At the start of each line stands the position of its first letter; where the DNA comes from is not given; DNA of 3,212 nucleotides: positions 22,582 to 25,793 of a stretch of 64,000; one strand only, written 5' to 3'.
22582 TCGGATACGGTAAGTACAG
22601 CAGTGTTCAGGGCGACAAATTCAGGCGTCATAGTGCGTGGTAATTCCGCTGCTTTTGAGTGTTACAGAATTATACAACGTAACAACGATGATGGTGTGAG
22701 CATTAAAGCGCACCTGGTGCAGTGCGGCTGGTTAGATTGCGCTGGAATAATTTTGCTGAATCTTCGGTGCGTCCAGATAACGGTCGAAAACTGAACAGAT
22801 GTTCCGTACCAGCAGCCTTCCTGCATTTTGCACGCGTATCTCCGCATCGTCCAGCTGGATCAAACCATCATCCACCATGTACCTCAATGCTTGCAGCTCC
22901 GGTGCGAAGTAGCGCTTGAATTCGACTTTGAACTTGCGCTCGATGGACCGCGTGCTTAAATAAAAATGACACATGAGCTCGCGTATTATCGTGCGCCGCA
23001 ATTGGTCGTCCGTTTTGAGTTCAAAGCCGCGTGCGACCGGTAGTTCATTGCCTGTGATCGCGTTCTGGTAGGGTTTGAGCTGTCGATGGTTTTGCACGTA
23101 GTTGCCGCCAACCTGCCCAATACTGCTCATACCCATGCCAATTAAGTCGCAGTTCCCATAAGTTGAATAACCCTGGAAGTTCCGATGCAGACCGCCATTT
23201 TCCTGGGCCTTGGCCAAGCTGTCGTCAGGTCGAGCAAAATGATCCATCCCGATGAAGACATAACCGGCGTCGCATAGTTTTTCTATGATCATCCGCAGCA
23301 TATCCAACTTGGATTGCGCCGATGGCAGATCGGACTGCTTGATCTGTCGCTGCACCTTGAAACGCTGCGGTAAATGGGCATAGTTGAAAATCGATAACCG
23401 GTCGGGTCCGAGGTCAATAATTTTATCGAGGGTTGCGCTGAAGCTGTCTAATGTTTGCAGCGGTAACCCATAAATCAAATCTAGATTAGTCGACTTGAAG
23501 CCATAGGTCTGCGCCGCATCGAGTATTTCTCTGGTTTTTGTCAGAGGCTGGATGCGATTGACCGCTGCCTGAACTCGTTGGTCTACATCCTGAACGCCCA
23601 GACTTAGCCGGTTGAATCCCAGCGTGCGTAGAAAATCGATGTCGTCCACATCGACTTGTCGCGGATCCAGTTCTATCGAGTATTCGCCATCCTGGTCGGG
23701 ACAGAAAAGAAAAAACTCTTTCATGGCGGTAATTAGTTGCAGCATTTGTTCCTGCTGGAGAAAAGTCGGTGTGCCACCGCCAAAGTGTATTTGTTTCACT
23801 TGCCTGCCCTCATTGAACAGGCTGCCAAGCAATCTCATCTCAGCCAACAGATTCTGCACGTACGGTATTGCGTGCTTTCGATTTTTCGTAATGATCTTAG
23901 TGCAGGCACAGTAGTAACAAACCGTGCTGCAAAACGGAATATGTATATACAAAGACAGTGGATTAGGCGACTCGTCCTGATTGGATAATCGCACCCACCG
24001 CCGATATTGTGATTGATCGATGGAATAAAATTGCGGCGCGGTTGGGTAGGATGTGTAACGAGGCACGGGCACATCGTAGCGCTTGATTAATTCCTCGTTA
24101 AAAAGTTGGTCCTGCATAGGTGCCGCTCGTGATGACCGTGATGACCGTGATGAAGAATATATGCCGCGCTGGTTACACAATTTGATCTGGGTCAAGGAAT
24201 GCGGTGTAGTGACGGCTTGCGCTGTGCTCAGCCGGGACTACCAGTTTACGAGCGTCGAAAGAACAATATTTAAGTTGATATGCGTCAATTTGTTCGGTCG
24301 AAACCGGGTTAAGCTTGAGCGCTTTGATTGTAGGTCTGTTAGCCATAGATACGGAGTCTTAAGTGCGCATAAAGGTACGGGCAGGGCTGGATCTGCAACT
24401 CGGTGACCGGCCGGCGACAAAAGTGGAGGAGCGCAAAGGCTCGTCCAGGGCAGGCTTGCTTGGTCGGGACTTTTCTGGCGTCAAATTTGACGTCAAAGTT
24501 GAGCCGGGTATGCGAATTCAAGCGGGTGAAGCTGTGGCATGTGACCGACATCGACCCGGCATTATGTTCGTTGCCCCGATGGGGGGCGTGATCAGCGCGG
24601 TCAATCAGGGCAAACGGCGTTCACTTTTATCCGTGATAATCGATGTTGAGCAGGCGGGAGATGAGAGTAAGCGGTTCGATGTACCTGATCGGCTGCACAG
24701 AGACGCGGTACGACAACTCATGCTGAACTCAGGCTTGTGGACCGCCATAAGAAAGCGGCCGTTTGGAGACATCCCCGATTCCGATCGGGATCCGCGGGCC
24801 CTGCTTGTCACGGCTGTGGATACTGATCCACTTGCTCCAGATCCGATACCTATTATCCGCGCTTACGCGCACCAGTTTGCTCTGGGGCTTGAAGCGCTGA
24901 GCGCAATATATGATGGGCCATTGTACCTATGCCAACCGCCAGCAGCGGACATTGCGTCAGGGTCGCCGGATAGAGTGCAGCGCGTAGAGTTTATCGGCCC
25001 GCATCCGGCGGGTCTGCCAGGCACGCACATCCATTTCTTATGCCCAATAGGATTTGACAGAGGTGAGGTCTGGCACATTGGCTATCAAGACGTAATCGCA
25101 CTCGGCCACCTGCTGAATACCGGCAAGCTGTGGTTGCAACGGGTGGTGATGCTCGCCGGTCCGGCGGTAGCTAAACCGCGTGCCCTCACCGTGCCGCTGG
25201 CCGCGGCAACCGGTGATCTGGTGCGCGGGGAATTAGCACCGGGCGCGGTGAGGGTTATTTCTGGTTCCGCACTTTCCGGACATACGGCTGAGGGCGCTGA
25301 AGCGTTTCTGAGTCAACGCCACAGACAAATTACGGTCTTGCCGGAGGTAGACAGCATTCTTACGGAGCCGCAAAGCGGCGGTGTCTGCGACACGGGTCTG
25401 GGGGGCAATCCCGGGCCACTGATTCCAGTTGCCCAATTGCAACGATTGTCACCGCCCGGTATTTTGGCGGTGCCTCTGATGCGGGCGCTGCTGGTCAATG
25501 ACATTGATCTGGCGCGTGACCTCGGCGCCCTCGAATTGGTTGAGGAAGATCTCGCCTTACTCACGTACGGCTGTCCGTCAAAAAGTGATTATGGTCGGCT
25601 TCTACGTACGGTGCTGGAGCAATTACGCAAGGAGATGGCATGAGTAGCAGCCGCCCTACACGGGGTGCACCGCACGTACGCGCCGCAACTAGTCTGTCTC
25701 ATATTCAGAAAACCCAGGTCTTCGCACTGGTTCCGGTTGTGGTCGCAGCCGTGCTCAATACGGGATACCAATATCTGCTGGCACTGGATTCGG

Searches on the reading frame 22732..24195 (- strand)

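Call 90: search_protein_families(library=pfam, proteins=[window:22732-24195:-], max_evalue=0.00001)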
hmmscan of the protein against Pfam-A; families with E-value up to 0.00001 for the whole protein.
window:22732-24195:- (487 aa): 2 families
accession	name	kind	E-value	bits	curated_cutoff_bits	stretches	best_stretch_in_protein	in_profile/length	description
PF04055.27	Radical_SAM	-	7.4e-21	75.5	29.5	1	83-258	1-165/166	Radical SAM superfamily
PF06969.22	HemN_C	-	1.7e-07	31.6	24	1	396-462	4-67/67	HemN C-terminal domain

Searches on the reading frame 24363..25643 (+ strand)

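Call 72: search_protein_families(library=pfam, proteins=[window:24363-25643:+], max_evalue=0.001)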
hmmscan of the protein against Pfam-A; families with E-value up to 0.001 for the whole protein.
window:24363-25643:+ (426 aa): 3 families
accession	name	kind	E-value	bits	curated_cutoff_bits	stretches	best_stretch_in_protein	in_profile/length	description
PF24836.1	NQRA_2nd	-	4e-46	157.2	25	1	112-256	2-145/145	NqrA second alpha/beta domain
PF05896.17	NQRA_N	-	8.1e-21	74.5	25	1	3-96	1-94/94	NqrA N-terminal barrel-sandwich hybrid domain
PF11973.14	NQRA_SLBB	-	7.9e-11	42.7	27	1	261-310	1-50/51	NQRA C-terminal domain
